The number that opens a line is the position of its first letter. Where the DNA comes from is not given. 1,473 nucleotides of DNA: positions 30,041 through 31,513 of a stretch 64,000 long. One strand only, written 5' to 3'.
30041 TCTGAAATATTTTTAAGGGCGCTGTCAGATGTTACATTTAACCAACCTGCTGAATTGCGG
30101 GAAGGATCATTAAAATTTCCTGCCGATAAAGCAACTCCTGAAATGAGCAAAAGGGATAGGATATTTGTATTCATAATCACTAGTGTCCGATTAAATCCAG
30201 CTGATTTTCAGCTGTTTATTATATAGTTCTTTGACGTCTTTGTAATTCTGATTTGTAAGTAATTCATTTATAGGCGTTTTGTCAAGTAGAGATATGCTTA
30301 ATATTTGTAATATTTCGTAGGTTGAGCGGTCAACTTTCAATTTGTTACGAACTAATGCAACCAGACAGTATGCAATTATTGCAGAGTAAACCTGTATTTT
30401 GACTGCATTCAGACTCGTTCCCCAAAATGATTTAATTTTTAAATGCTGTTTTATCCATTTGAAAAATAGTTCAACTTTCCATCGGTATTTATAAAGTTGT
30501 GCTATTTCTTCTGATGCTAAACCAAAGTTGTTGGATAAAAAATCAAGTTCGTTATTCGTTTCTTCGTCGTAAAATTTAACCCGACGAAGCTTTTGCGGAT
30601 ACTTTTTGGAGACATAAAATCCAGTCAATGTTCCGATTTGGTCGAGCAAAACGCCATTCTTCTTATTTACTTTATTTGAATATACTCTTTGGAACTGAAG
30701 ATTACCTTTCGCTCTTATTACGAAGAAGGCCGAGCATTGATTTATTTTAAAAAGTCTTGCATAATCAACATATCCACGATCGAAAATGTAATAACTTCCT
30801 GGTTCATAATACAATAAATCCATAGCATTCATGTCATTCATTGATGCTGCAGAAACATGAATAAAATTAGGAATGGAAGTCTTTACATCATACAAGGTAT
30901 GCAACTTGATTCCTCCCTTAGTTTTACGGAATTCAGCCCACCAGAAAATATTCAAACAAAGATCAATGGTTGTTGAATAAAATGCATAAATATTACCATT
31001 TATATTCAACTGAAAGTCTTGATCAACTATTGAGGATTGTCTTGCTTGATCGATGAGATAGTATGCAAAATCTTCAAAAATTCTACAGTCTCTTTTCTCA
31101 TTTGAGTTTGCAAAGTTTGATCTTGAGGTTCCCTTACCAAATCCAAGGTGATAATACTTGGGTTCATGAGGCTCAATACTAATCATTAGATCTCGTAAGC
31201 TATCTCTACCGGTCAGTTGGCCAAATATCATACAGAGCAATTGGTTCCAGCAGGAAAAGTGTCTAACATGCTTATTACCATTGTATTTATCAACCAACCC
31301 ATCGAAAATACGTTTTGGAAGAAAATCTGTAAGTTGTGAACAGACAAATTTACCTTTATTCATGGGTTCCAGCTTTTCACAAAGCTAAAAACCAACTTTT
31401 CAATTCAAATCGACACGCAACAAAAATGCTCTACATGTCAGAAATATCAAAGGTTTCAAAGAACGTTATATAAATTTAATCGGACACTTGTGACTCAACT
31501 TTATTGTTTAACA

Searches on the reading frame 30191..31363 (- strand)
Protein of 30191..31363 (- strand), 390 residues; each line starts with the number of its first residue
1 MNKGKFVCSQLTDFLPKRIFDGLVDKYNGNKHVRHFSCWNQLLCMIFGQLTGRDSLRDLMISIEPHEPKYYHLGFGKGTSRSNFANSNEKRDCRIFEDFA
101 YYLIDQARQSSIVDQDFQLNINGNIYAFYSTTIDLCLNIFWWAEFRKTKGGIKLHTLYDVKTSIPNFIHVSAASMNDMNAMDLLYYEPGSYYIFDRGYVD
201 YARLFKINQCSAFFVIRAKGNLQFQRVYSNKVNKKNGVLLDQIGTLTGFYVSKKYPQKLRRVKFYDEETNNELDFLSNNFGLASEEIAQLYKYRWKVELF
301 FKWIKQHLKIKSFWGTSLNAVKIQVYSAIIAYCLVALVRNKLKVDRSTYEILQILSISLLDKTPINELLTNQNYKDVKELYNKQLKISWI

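Call 7: search_protein_families(library=pfam, proteins=[window:30191-31363:-], max_evalue=0.01)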
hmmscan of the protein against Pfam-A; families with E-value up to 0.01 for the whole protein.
window:30191-31363:- (390 aa): 3 families
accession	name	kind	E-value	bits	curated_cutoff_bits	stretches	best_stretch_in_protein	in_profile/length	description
PF14294.11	DUF4372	-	1.4e-27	96.1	25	1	4-75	2-73/74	Domain of unknown function (DUF4372)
PF01609.27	DDE_Tnp_1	-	6.7e-26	91.7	23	1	146-334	30-200/200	Transposase DDE domain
PF13701.12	DDE_Tnp_1_4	-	0.0004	19.2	34.7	1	213-341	241-376/435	Transposase DDE domain group 1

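Call 8: search_protein_families(library=ncbifam, proteins=[window:30191-31363:-], max_evalue=0.01)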
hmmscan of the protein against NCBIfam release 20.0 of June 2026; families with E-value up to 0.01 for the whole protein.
window:30191-31363:- (390 aa): 11 families
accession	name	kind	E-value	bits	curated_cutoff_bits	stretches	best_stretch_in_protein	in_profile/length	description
NF033592.1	transpos_IS4_1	equivalog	1.9e-74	250.8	115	1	11-338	1-331/332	IS4 family transposase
NF049925.1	transpos_IS4_4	equivalog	1.7e-11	43.5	250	1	261-359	290-391/449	IS4 family transposase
NF049999.1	transpos_IS701_3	equivalog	2.8e-09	36.4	170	1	253-342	273-364/412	IS701 family transposase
NF049921.1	transpos_IS701_2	equivalog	5.7e-08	32.5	250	1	193-354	149-304/318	IS701 family transposase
NF033559.2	transpos_IS1634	equivalog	7.3e-06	25.3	100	1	277-355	365-447/483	IS1634 family transposase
NF033591.1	transpos_IS4_2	equivalog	2.3e-05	23.7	152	1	194-307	124-247/340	IS4 family transposase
NF033520.1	transpos_IS982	equivalog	6.6e-05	22.6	130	0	289-335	196-242/243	IS982 family transposase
NF033580.1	transpos_IS5_3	equivalog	0.00011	21.9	110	0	286-322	210-246/258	IS5 family transposase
NF033540.2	transpos_IS701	equivalog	0.00031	20.1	150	1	272-337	295-361/363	IS701 family transposase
NF033581.1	transpos_IS5_4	equivalog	0.00069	19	140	0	141-199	144-202/285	IS5 family transposase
NF033590.1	transpos_IS4_3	equivalog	0.0049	15.9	160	1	286-349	270-334/405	IS4 family transposase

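Call 92: search_dna_similar(query=window:30191-31363:-, collection=plasmids, mode=protein, max_rows=8)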
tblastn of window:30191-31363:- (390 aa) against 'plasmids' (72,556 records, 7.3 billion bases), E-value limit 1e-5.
Records with a match: 348; places in all: 417; records where one place covers at least 80% of the query: 128.
Best place of each record, by identity: <60% 348.
By first word of the organism name: Enterococcus 125; Acinetobacter 47; Sinorhizobium 41; Bacteroides 17; Rhizobium 12; Synechocystis 9; Parabacteroides 8; Halobacterium 8; Tetragenococcus 7; Clostridium 6; and 39 more.
By predicted mobility (MOB-suite, as given by PLSDB): non-mobilizable 139; conjugative 123; mobilizable 86.
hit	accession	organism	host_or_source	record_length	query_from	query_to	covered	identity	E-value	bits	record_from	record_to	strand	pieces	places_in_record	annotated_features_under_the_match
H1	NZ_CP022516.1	Arenibacter algicola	Skeletonema marinoi strain ST54,Cell ...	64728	1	388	99%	59.0%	1e-158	500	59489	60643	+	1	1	IS4 family transposase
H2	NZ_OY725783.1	Parabacteroides distasonis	-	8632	1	379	97%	53.3%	2e-132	425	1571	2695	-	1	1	IS4 family transposase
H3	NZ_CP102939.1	Bacteroides cellulosilyticus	Blood(Human)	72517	1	379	97%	53.3%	2e-132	425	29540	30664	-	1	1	IS4 family transposase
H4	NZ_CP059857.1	Bacteroides zhangwenhongii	Homo sapiens,pure culture,feces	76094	1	379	97%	53.3%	2e-132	425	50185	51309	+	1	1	IS4 family transposase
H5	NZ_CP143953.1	Phocaeicola vulgatus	Homo sapiens,cell culture,fecal sample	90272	1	379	97%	53.3%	2e-132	425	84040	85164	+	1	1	IS4 family transposase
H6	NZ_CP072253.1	Bacteroides cellulosilyticus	Homo sapiens,cultured bacterial ...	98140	1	379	97%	53.3%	2e-132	425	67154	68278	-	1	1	IS4 family transposase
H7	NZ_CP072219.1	Bacteroides xylanisolvens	Homo sapiens,cultured bacterial ...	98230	1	379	97%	53.3%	2e-132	425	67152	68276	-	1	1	IS4 family transposase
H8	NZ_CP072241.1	Bacteroides uniformis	Homo sapiens,cultured bacterial ...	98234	1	379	97%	53.3%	2e-132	425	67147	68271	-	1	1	IS4 family transposase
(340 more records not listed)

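Call 93: get_annotated_region(hit=H2, flank=400)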
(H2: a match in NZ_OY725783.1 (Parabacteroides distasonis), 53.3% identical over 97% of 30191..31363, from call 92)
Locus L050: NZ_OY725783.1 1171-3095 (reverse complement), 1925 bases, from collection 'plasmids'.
description: Parabacteroides distasonis strain Parabacteroides distasonis TSDC17.2-1.1 plasmid 38, complete sequence
organism: Parabacteroides distasonis (NCBI taxid 823)
taxonomy: Bacteria; Bacteroidota; Bacteroidia; Bacteroidales; Tannerellaceae; Parabacteroides; Parabacteroides distasonis
host: -; source: -; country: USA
typing (MOB-suite, as given by PLSDB): non-mobilizable
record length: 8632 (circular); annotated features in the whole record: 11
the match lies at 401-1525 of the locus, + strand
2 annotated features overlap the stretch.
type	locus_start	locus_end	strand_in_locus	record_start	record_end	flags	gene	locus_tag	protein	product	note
CDS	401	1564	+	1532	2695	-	-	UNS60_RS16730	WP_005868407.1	IS4 family transposase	-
CDS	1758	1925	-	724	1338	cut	-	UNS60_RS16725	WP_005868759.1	SLOG family protein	-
